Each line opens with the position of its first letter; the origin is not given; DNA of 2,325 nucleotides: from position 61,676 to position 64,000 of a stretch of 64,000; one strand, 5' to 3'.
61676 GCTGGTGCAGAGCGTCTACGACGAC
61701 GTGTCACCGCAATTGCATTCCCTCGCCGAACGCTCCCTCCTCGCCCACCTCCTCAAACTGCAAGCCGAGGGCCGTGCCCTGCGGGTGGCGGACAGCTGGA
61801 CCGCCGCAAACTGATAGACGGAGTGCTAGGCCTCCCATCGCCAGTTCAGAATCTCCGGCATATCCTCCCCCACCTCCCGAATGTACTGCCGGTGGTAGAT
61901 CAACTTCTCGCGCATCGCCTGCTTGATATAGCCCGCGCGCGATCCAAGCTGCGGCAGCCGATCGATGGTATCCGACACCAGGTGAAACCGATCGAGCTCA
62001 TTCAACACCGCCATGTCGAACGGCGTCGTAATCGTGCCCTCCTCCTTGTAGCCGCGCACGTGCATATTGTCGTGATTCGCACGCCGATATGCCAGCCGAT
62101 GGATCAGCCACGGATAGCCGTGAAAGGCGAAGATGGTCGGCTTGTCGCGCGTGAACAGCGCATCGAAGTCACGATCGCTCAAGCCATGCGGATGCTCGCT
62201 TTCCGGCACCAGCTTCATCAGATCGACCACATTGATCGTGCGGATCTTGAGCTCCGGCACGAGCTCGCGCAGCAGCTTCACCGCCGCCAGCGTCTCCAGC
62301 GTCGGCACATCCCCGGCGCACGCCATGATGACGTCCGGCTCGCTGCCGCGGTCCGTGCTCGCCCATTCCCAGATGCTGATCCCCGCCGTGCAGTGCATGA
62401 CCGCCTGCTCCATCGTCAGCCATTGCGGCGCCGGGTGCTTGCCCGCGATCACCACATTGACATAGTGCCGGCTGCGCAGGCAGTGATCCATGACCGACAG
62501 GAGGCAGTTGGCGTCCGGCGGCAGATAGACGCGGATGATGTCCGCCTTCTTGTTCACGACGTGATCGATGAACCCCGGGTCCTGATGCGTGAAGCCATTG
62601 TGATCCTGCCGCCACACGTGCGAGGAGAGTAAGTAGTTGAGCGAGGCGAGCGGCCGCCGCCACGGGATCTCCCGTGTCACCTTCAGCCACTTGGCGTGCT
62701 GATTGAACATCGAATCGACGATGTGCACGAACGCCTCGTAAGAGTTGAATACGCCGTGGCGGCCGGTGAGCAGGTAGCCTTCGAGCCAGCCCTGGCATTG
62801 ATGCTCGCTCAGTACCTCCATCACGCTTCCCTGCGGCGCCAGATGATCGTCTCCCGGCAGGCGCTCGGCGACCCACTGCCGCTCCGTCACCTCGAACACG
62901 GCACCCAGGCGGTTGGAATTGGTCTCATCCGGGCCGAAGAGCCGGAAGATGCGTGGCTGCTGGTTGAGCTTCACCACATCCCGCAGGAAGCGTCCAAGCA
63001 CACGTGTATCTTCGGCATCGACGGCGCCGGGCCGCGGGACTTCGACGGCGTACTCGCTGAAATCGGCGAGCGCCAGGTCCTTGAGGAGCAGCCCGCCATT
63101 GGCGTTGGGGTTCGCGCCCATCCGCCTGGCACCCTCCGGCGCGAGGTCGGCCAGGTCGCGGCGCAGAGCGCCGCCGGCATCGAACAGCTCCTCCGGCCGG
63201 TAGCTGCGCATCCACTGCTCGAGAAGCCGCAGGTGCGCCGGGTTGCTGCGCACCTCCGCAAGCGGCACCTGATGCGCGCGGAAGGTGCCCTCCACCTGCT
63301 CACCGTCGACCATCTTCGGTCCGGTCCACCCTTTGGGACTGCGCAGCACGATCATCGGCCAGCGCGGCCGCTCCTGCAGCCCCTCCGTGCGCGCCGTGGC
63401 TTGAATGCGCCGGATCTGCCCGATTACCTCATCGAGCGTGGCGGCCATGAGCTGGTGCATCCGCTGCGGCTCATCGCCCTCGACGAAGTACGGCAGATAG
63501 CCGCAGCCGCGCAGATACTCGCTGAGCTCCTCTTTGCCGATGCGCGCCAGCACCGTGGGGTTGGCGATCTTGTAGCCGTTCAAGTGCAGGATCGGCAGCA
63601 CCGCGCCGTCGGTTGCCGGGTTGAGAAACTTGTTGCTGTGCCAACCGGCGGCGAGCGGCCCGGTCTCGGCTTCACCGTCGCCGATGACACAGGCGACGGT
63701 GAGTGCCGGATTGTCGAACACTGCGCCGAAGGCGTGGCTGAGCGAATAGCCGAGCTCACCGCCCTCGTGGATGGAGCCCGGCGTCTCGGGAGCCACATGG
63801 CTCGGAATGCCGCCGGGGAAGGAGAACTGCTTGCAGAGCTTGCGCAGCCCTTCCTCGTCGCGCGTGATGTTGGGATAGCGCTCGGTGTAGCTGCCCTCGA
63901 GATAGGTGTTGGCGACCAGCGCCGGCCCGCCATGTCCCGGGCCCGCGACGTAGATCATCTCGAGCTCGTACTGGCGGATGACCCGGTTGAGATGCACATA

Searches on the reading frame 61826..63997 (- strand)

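Call 80: search_protein_families(library=pfam, proteins=[window:61826-63997:-], max_evalue=0.00001)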
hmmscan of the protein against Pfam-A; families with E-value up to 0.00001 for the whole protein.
window:61826-63997:- (723 aa): 3 families
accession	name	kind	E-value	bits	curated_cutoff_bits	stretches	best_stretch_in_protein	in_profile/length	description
PF09364.15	XFP_N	-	3.1e-150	500.5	23.7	1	2-303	62-363/364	XFP N-terminal domain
PF09363.15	XFP_C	-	4.7e-98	327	23.4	1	520-721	1-202/202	XFP C-terminal domain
PF03894.20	XFP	-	2.5e-89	298.1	22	1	333-509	2-177/177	D-xylulose 5-phosphate/D-fructose 6-phosphate phosphoketolase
